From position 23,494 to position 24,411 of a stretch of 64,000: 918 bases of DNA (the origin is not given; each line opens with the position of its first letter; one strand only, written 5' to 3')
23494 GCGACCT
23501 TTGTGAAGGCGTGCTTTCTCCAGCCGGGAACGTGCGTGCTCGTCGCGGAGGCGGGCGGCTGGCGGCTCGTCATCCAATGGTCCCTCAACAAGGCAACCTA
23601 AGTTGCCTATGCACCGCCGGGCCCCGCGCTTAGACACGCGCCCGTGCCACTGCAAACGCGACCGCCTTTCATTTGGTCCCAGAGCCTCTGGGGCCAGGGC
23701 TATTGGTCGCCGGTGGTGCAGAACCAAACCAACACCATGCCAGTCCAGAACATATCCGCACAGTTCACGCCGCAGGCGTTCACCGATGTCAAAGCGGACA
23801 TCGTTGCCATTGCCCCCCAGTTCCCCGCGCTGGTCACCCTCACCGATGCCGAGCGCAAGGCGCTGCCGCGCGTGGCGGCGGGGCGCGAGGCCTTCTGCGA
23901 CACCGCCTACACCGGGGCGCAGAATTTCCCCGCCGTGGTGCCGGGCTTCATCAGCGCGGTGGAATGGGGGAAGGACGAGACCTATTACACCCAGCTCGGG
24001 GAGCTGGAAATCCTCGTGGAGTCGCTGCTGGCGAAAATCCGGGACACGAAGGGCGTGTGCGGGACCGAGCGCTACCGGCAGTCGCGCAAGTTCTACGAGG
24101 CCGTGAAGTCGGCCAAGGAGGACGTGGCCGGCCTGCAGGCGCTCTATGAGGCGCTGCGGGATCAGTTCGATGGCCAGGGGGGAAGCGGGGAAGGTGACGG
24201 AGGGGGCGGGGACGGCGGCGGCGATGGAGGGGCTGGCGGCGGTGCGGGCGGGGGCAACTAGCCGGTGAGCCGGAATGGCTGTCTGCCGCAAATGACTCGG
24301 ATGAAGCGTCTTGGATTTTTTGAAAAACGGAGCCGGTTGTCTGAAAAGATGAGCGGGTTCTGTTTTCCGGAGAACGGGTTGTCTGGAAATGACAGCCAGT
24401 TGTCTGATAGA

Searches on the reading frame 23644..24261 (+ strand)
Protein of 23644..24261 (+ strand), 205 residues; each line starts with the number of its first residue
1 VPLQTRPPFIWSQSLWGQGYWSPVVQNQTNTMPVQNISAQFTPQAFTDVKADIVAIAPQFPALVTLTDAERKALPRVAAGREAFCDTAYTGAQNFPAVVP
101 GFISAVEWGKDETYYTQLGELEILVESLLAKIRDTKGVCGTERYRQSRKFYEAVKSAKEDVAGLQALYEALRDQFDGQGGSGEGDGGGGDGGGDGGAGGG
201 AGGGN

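Call 9: search_protein_families(library=pfam, proteins=[window:23737-24261:+], max_evalue=1)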
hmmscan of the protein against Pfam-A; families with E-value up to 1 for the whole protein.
window:23737-24261:+ (174 aa): 0 families

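Call 10: search_protein_families(library=phrogs, proteins=[window:23737-24261:+], max_evalue=0.1)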
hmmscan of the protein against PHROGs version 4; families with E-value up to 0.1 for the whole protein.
window:23737-24261:+ (174 aa): 1 family
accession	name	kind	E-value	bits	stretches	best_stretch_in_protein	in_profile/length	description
phrog_8866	-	unknown function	0.044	14.8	1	120-134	26-40/54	-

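Call 17: find_homologous_proteins(query=window:23737-24261:+, max_evalue=0.01)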
Query window:23737-24261:+ (174 aa): 24 proteins with E <= 0.01 among 8000 candidates.
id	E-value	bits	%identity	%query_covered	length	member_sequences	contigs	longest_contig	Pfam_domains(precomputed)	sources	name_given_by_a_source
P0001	2.5e-108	378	100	100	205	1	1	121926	-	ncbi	-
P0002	7.7e-71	256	68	97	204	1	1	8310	-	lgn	-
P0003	2.6e-66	241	66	100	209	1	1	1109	-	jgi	jgi:hypothetical protein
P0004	1.0e-65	239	68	93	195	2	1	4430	-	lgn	-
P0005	3.1e-64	234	62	97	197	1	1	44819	-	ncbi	ncbi:MAG: hypothetical protein ABMA13_10525 [Chthoniobacteraceae bacterium]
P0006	1.8e-63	232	63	87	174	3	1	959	-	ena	-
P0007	2.4e-63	231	64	83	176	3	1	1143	-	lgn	-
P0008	3.8e-63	231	66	80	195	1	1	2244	-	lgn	-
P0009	6.0e-63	230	62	87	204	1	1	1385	-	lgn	-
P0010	7.5e-63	230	65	91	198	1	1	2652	-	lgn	-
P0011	7.7e-63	230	66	86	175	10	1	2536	-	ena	-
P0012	2.7e-62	228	69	88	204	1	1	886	-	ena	-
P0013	2.1e-61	225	67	84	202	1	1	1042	-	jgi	jgi:hypothetical protein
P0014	9.9e-61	223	65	83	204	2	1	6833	-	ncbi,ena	-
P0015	1.8e-60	222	63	93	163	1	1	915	-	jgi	jgi:hypothetical protein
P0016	2.0e-60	222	64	91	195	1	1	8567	-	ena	-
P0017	1.0e-59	219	62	94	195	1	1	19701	-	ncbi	-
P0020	1.5e-57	212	66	87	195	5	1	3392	-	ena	-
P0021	6.9e-55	204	62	86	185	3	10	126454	-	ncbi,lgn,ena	-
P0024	1.8e-32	131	62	58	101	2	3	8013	-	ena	-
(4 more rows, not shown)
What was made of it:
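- The window's own record is a 121,926-bp contig (call 17).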

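Call 18: find_encoding_contigs(protein=P0005, flank=4000, max_places=2)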
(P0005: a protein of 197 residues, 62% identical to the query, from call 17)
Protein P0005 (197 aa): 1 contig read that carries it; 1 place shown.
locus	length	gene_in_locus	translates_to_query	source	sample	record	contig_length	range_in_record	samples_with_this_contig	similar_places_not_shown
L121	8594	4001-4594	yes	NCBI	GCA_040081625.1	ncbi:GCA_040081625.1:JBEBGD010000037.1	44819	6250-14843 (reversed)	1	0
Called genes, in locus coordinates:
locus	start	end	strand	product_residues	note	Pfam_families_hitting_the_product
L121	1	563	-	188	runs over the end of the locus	-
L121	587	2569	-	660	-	PF01590:GAF (faint), PF02518:HATPase_c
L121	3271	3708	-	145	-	-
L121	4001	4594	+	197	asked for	-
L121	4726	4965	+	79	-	-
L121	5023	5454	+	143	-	-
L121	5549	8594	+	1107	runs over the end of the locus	PF23500:DUF7133, PF07995:GSDH, PF02985:HEAT (faint), PF13646:HEAT_2, PF13442:Cytochrome_CBB3 (faint), PF13646:HEAT_2 (weak), PF00034:Cytochrom_C (faint)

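Call 19: find_encoding_contigs(protein=P0021, flank=4000, max_places=4)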
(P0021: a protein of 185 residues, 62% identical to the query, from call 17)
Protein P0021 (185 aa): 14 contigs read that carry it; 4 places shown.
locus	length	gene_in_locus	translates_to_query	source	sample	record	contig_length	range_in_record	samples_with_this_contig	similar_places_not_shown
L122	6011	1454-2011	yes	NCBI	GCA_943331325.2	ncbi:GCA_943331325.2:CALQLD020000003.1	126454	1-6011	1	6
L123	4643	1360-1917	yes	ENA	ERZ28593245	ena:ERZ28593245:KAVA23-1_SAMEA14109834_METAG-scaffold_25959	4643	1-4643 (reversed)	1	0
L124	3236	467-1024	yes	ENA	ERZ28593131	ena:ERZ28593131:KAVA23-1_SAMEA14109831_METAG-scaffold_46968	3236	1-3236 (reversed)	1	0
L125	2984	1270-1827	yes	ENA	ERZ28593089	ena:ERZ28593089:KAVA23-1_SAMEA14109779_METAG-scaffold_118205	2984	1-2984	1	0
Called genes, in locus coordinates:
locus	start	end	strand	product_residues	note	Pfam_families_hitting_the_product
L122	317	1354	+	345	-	PF00793:DAHP_synth_1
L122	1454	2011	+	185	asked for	-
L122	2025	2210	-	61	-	-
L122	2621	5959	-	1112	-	PF12951:PATR (weak)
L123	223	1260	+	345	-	PF00793:DAHP_synth_1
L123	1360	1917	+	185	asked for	-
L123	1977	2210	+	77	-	-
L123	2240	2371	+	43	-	-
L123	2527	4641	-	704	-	?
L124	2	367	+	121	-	?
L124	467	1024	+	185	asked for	-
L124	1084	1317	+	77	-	-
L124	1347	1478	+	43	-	-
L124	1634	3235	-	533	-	?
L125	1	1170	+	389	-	?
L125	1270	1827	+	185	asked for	-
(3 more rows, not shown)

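Call 20: find_encoding_contigs(protein=P0017, flank=4000, max_places=2)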
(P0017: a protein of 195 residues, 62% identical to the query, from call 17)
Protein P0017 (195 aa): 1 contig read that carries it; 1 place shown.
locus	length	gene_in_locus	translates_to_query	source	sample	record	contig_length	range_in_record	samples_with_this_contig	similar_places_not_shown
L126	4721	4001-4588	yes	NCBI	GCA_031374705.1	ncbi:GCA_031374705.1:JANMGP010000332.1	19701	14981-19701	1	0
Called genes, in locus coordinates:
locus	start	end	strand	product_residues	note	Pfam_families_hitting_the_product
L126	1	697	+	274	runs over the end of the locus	-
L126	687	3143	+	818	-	PF06745:ATPase, PF13481:AAA_25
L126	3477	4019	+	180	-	-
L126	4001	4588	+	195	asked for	-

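Call 21: find_encoding_contigs(protein=P0002, flank=4000, max_places=2)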
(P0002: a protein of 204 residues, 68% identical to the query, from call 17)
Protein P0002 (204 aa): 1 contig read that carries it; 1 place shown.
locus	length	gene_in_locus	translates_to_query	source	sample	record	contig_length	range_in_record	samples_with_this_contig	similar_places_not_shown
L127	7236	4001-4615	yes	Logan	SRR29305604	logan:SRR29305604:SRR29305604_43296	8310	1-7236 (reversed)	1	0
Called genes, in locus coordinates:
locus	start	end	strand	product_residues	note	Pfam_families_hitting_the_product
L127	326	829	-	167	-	-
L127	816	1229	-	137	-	PF00072:Response_reg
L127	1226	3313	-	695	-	PF01590:GAF (weak), PF02518:HATPase_c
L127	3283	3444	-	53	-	-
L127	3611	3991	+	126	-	-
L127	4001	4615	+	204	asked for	-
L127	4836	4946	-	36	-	-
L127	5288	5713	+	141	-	-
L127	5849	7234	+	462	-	?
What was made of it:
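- On Plasmid/phage iterons: The loci lie on large chromosomal-type contigs (calls 17-21).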

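Call 27: find_related_loci(query=A1, collection=metagenome_contigs, flank=3000)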
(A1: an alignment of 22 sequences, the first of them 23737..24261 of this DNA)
Query A1 (174 aa) in metagenome_contigs; peptide patterns used: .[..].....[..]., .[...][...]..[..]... (x = any residue, [..] = any of these).
165 stretches matched a pattern; 2 encode a relative of the query (tblastn E <= 1e-3); 2 distinct loci.
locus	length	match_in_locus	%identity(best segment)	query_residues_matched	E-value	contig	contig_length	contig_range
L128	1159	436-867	65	1-144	6e-61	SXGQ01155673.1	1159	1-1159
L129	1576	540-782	68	1-81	6e-36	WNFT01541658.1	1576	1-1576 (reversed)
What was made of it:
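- Tried and rejected: Metagenome scan (call 27).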

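Call 28: find_encoding_contigs(protein=P0014, flank=3500, max_places=2)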
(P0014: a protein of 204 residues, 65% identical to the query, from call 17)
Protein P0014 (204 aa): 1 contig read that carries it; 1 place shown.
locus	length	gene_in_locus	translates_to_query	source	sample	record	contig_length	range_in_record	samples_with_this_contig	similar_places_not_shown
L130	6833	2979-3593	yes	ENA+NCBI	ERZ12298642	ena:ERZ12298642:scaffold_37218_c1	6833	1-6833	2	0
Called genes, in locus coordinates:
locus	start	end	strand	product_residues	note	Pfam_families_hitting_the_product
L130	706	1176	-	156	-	-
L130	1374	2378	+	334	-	PF13495:Phage_int_SAM_4, PF00589:Phage_integrase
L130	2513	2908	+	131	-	PF13560:HTH_31 (weak), PF01381:HTH_3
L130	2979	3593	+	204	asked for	-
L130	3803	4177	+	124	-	-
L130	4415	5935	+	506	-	PF00535:Glycos_transf_2, PF13641:Glyco_tranf_2_3 (weak), PF13489:Methyltransf_23, PF07021:MetW (weak), PF08241:Methyltransf_11, PF08242:Methyltransf_12, PF13649:Methyltransf_25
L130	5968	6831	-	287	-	?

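Call 29: find_encoding_contigs(protein=P0016, flank=3500, max_places=2)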
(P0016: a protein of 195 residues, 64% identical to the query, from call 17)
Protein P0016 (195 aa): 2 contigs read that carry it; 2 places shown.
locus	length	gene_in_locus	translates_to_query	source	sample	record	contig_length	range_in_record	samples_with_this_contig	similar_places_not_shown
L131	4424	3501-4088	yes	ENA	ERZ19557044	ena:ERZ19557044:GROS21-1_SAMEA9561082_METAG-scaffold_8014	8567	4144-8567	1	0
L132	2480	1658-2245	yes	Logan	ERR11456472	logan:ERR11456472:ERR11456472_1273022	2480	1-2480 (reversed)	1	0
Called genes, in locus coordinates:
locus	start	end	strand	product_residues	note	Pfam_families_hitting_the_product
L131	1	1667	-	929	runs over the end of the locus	PF13482:RNase_H_2, PF03050:DDE_Tnp_IS66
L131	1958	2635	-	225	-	PF01797:Y1_Tnp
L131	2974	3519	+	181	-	-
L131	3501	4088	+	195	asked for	-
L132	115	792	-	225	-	PF01797:Y1_Tnp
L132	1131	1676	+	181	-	-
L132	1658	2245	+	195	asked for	-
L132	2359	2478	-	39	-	?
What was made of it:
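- A tyrosine integrase is adjacent in L130, and Y1 and IS66 transposase genes in L131 (calls 18-21, 28, 29).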

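Call 30: find_encoding_contigs(protein=P0004, flank=3500, max_places=2)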
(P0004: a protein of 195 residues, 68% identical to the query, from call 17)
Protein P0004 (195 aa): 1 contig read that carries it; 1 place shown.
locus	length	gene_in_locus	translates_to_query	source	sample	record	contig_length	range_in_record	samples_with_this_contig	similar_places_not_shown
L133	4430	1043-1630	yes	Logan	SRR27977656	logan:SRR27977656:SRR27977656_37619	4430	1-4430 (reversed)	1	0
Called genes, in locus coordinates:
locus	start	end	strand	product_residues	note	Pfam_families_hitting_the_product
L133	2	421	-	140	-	?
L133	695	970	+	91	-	PF13560:HTH_31, PF01381:HTH_3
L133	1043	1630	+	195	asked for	-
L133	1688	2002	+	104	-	-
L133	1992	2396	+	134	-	PF01391:Collagen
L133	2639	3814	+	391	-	PF13439:Glyco_transf_4, PF13579:Glyco_trans_4_4 (weak), PF20706:GT4-conflict (weak), PF00534:Glycos_transf_1, PF13692:Glyco_trans_1_4, PF13524:Glyco_trans_1_2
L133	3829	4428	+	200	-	?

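Call 31: find_encoding_contigs(protein=P0020, flank=3500, max_places=2)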
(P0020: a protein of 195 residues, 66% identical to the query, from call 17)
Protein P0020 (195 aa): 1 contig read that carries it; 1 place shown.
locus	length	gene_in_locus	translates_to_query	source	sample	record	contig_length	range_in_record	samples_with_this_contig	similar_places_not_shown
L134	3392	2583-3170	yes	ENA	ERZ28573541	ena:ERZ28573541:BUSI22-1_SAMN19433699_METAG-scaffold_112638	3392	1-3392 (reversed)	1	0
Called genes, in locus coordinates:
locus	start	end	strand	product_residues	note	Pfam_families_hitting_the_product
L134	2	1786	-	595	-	?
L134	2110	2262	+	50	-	-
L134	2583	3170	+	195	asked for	-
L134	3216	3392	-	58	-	?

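Call 38: search_protein_families(library=padloc, proteins=[window:23644-24261:+, L130:2513-2908:+, L126:3477-4019:+], max_evalue=0.1)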
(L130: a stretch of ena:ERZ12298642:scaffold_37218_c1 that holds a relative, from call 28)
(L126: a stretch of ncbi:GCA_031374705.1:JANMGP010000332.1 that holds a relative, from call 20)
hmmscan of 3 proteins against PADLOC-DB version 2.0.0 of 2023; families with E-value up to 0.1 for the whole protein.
window:23644-24261:+ (205 aa): 0 families

L130:2513-2908:+ (131 aa): 12 families
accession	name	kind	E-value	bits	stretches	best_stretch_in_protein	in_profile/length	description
PDLC02926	HTH_VI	-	2.3e-12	45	1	60-123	1-64/92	-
PDLC03953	RmrA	-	5.2e-06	23.9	1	65-115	10-60/373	-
PDLC03949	RmrA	-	3.4e-05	20.9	1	69-115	11-57/363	-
PDLC03665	Control_protein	-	0.00016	19.9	1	65-119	13-68/77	control protein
PDLC04775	PDC-M69A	-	0.00026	19.5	1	65-119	12-66/113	-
PDLC04142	capH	-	0.0011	18.1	1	65-114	11-60/103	capH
PDLC03951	RmrA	-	0.0014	15.6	1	66-115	14-63/400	-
PDLC03952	RmrA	-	0.003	14.5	1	65-113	27-75/395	-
PDLC03740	RT_outgroup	-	0.0049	14.1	1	52-127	45-112/407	retron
PDLC02949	RT_other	-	0.0069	13.6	1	22-127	84-175/481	-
PDLC03536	REase_II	-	0.012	13.3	1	61-114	11-64/237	Type II restriction enzyme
PDLC03954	RmrA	-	0.012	12.6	1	67-116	17-66/380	-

L126:3477-4019:+ (180 aa): 0 families

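Call 39: search_protein_families(library=ncbifam, proteins=[window:23644-24261:+, L130:2513-2908:+, L126:3477-4019:+], max_evalue=0.1)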
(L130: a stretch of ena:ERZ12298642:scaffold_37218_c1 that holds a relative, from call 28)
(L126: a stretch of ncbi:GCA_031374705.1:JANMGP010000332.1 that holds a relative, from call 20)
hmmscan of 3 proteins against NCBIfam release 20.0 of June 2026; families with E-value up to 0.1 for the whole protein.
window:23644-24261:+ (205 aa): 1 family
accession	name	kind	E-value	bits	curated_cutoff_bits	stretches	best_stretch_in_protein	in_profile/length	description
TIGR03190.1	benz_CoA_bzdN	equivalog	0.041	12.7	453.8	1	131-175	159-202/377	benzoyl-CoA reductase, bzd-type, subunit N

L130:2513-2908:+ (131 aa): 14 families
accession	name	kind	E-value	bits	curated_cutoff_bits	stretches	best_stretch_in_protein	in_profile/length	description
TIGR03070.1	couple_hipB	subfamily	1.9e-10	40.5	71.65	1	60-115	2-57/58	type II toxin-antitoxin system Y4mF family antitoxin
NF041951.1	phage_RstR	subfamily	1.3e-08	35.1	80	1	62-121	4-63/108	RstR family transcriptional repressor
TIGR00270.2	TIGR00270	equivalog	1.4e-06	28.2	110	1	47-118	61-133/159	multiprotein bridging factor aMBF1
NF006015.0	PRK08154.1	subfamily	1e-05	24.9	204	1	49-119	19-89/314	anaerobic benzoate catabolism transcriptional regulator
NF007408.0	PRK09943.1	equivalog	0.0003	20.4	211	1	63-119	10-66/185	HTH-type transcriptional regulator PuuR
NF046032.1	TransRegSlrRBacil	equivalog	0.00074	19.6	250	1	62-119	3-61/149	HTH-type transcriptional regulator SlrR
NF010465.0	PRK13890.1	equivalog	0.0011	19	96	1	65-116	10-61/121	conjugal transfer protein TrbA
NF041493.1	MobT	equivalog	0.0022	16.8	600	1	67-112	3-48/383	MobT family relaxase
NF007481.0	PRK10072.1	equivalog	0.0084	16.6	110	1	67-103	40-76/96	HTH-type transcriptional regulator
NF041677.1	trans_regClgR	equivalog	0.011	15.8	170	1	64-119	12-67/113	transcriptional regulator ClgR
NF038139.1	Reg_Aceta_RamB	equivalog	0.012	14.3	700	1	66-115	8-57/465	acetate metabolism transcriptional regulator RamB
TIGR02607.1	antidote_HigA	equivalog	0.014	15.2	47.7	1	70-114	17-61/81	HigA family addiction module antitoxin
TIGR02612.1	mob_myst_A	hypoth_equivalog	0.052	13.4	122.6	1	65-112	30-79/150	mobile mystery protein A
NF041265.1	NadS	equivalog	0.093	13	60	0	67-103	37-73/94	NadS family protein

L126:3477-4019:+ (180 aa): 0 families

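Call 43: predict_structure(alignment_id=A1)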
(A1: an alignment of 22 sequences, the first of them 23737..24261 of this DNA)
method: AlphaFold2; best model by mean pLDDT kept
length: 174 residues; sequences in the alignment: 22
mean_pLDDT: 79.7   pTM: 0.60
mean pLDDT of the five models: 79.7, 78.0, 68.2, 65.2, 57.6
residues with pLDDT >= 90: 72; 70-90: 57; 50-70: 22; < 50: 23
segments of 3 or more residues with pLDDT < 50: 1-4, 149-160, 164-169
pLDDT, mean of each block of 10 residues (from residue 1): 58 93 89 72 73 89 84 85 92 93 91 91 96 94 71 46 49 53
secondary structure, 60 per line:
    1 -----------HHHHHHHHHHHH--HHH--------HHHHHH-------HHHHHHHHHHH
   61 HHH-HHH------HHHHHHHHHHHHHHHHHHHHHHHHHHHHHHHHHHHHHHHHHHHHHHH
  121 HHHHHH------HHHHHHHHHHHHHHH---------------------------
elements in order: H12-23 H37-42 H50-63 H74-126 H133-147

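Call 48: fold_search(model_id=the predicted structure, library=pdb)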
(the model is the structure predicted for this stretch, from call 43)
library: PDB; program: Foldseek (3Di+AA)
matches with E <= 10: 1; with E <= 0.001: 0
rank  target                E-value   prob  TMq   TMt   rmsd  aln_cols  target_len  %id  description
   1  7nvr_k                7.4e+00  0.02  0.19  0.23  21.4       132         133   19  Human Mediator with RNA Polymerase II Pre-initiation complex (released 2021-05-05)

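Call 49: fold_search(model_id=the predicted structure, library=viral)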
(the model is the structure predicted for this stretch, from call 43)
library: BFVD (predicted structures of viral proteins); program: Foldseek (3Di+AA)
matches with E <= 10: 33; with E <= 0.001: 0
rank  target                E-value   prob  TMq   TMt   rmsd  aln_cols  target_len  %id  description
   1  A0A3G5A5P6            4.9e-01  0.10  0.17  0.10  18.8       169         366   15  Integrase [Harvfovirus sp.]
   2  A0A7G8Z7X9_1          9.1e-01  0.11  0.21  0.04  28.7       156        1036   20  (no name in the UniProt tables at hand)
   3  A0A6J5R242            1.0e+00  0.20  0.33  0.23   9.8       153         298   14  Uncharacterized protein [uncultured Caudovirales phage]
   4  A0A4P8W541            1.8e+00  0.06  0.15  0.18  29.5       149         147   13  (no name in the UniProt tables at hand)
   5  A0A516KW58            2.3e+00  0.10  0.28  0.25  26.5       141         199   17  (no name in the UniProt tables at hand)
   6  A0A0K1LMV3            2.5e+00  0.02  0.16  0.16  26.8       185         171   14  Uncharacterized protein [Caulobacter phage Seuss]
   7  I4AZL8                2.7e+00  0.06  0.22  0.15  16.5       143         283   18  (no name in the UniProt tables at hand)
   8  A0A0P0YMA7            2.7e+00  0.04  0.18  0.10  31.3       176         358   17  (no name in the UniProt tables at hand)
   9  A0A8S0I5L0            2.7e+00  0.03  0.14  0.09  32.7       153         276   13  (no name in the UniProt tables at hand)
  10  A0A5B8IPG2            3.1e+00  0.13  0.36  0.08   7.8       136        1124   15  Uncharacterized protein (Fragment) [Mimiviridae sp. ChoanoV1]
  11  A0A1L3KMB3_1          3.3e+00  0.03  0.17  0.05  25.5       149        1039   12  (no name in the UniProt tables at hand)
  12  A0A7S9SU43            4.0e+00  0.06  0.28  0.10  22.9       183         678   16  Uncharacterized protein [Virus NIOZ-UU157]
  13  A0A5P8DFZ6            4.3e+00  0.03  0.15  0.20  29.8       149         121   13  Uncharacterized protein [Gordonia phage NadineRae]
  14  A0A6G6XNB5            4.6e+00  0.03  0.20  0.05  31.1       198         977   13  (no name in the UniProt tables at hand)
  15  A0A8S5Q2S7            5.7e+00  0.06  0.22  0.22  14.9       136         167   12  Uncharacterized protein [Myoviridae sp. ctMYT7]
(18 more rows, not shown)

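Call 51: search_solved_structures(query=A1, max_evalue=10)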
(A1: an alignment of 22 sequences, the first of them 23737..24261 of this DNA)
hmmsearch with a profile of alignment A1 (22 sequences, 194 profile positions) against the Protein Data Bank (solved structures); distinct sequences matched with E-value up to 10: 1.
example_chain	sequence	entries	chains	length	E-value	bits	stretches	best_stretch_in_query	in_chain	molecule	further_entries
8s02_B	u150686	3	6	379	0.03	17.1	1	130-171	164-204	BzdN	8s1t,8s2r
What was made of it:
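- On Plasmid/phage iterons: The 200-aa protein is all-helical with no PDB match (calls 43, 48, 51).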

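Call 61: search_dna_similar(query=window:23644-24261:+, collection=plasmids, mode=protein, max_evalue=0.001)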
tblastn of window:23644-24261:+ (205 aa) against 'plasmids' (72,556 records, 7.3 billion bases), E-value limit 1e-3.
No match.

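Call 62: search_dna_similar(query=window:23644-24261:+, collection=phages, mode=protein, max_evalue=0.001)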
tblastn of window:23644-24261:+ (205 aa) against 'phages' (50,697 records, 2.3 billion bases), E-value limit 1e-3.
No match.

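Call 70: find_encoding_contigs(protein=P0001, flank=6000, max_places=1)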
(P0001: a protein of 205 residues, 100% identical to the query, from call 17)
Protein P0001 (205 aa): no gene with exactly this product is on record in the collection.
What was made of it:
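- Tried and rejected: Look-up of the window's own record (call 70).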

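Call 86: search_protein_representatives(alignment_id=A1)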
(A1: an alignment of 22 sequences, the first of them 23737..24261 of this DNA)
Query: 22 sequences, 194 profile positions. Proteins with E-value up to 0.001 (for the whole library): 1781; up to 1e-10: 568; up to 1e-30: 3. The best 150 are listed.
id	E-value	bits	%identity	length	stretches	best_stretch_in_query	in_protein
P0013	2.1e-96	337.3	-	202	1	4-192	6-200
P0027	1.7e-52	194.1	-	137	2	6-109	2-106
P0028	1.0e-30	123.0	-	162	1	28-185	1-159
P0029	1.3e-30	122.7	-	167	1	28-181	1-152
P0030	2.3e-29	118.6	-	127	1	65-174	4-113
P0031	4.3e-26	107.9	-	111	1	40-147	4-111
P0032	4.4e-26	107.9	-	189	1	20-189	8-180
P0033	8.7e-26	107.0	-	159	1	28-179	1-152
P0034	1.7e-25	106.0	-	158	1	28-178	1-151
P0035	3.1e-25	105.1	-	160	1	30-184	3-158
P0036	3.3e-25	105.0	-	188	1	26-183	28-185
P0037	4.1e-25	104.7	-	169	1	28-178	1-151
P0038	5.5e-25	104.3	-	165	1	31-188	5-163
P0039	6.7e-25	104.1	-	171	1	28-187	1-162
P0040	8.6e-25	103.7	-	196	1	2-184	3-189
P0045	2.8e-23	98.7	-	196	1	24-182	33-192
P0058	4.4e-21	91.6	-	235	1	28-185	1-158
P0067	1.1e-20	90.3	-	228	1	28-181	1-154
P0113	9.6e-19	84.0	-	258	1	25-183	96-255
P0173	6.0e-17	78.1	-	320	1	3-183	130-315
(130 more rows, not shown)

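Call 88: search_protein_families(library=pfam, alignment_id=A6, max_evalue=0.01)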
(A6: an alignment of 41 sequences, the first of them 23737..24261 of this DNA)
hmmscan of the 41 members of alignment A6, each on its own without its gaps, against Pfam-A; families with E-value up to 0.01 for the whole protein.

A. member 1, window:23737-24261:+ (174 aa): 0 families

B. families by the number of members that match (of 41 scanned): 2 families
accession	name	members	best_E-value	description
PF11029.13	DAZAP2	1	0.0018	DAZ associated protein 2 (DAZAP2)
PF09141.16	Talin_middle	1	0.0083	Talin, middle domain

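Call 89: search_protein_families(library=phrogs, alignment_id=A6, max_evalue=0.01)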
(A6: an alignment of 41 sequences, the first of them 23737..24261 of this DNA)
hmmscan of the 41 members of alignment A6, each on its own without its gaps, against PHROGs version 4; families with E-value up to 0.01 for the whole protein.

A. member 1, window:23737-24261:+ (174 aa): 0 families

B. families by the number of members that match (of 41 scanned): 4 families
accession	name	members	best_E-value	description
phrog_19867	-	1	0.0019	-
phrog_29842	-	1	0.0029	-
phrog_8866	-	1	0.0077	-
phrog_9885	-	1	0.0085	-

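Call 90: list_cluster_members(proteins=[P0028, P0029, P0032, P0036, P0040, P0045, P0058, P0113, P0173, P0067])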
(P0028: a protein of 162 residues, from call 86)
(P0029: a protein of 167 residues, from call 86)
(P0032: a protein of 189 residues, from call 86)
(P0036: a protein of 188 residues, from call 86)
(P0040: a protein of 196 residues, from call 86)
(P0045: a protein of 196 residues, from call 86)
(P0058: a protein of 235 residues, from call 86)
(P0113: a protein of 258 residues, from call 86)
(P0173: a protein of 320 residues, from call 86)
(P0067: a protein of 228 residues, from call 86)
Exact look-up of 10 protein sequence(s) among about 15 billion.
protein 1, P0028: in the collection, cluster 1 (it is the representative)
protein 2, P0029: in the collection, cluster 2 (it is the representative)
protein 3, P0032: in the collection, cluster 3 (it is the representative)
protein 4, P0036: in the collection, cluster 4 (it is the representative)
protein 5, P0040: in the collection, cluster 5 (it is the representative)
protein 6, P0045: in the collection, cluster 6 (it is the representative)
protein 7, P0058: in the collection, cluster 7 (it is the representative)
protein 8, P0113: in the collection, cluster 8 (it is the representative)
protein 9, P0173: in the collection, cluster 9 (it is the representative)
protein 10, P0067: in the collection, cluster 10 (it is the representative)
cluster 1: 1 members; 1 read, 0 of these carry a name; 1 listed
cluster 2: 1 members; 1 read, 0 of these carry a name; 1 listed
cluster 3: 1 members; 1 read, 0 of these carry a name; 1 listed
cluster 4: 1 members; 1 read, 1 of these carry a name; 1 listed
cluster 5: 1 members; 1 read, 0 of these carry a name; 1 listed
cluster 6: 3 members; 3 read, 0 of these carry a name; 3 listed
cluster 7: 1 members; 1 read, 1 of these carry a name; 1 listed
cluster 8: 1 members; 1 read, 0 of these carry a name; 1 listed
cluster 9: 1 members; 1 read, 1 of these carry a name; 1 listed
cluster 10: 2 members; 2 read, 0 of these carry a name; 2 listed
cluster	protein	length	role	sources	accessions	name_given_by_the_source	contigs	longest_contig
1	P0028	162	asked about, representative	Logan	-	-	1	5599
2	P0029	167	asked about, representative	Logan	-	-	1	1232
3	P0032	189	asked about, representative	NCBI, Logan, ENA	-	-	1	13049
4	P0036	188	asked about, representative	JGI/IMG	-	hypothetical protein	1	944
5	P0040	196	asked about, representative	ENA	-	-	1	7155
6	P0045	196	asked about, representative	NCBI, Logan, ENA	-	-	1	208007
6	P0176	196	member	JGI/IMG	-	-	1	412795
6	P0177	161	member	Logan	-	-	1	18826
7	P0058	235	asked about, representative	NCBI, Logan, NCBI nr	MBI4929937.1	MAG: hypothetical protein HY841_04180 [Bacteroidetes bacterium] | hypothetical protein [Bacteroidota bacterium]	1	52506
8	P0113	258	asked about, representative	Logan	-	-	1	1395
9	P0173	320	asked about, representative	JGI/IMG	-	hypothetical protein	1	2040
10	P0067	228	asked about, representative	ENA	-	-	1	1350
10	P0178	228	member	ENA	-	-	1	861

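Call 92: search_dna_similar(query=P0058, collection=phages, mode=protein, max_evalue=0.01)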
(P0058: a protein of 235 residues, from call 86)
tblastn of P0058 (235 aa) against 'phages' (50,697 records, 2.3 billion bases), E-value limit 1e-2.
No match.

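Call 93: search_dna_similar(query=P0045, collection=phages, mode=protein, max_evalue=0.01)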
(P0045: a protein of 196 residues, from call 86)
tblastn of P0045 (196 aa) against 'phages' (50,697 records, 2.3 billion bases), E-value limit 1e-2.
No match.

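Call 97: find_related_loci(query=A1, collection=viral_contigs, flank=4000)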
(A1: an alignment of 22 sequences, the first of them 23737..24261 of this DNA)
Query A1 (174 aa) in viral_contigs; peptide patterns used: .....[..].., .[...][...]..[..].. (x = any residue, [..] = any of these).
40 stretches matched a pattern, but none encodes a relative of the query by tblastn (E <= 1e-3).
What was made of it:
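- On Plasmid/phage iterons: The protein family is absent from PLSDB, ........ and IMG/VR (calls 61, 62, 97).
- The 200-aa family is absent from 72,556 plasmids, 50,697 phages and IMG/VR (calls 61, 62, 97).
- Tried and rejected: Plasmids, phages and IMG/VR (calls 61, 62, 97).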
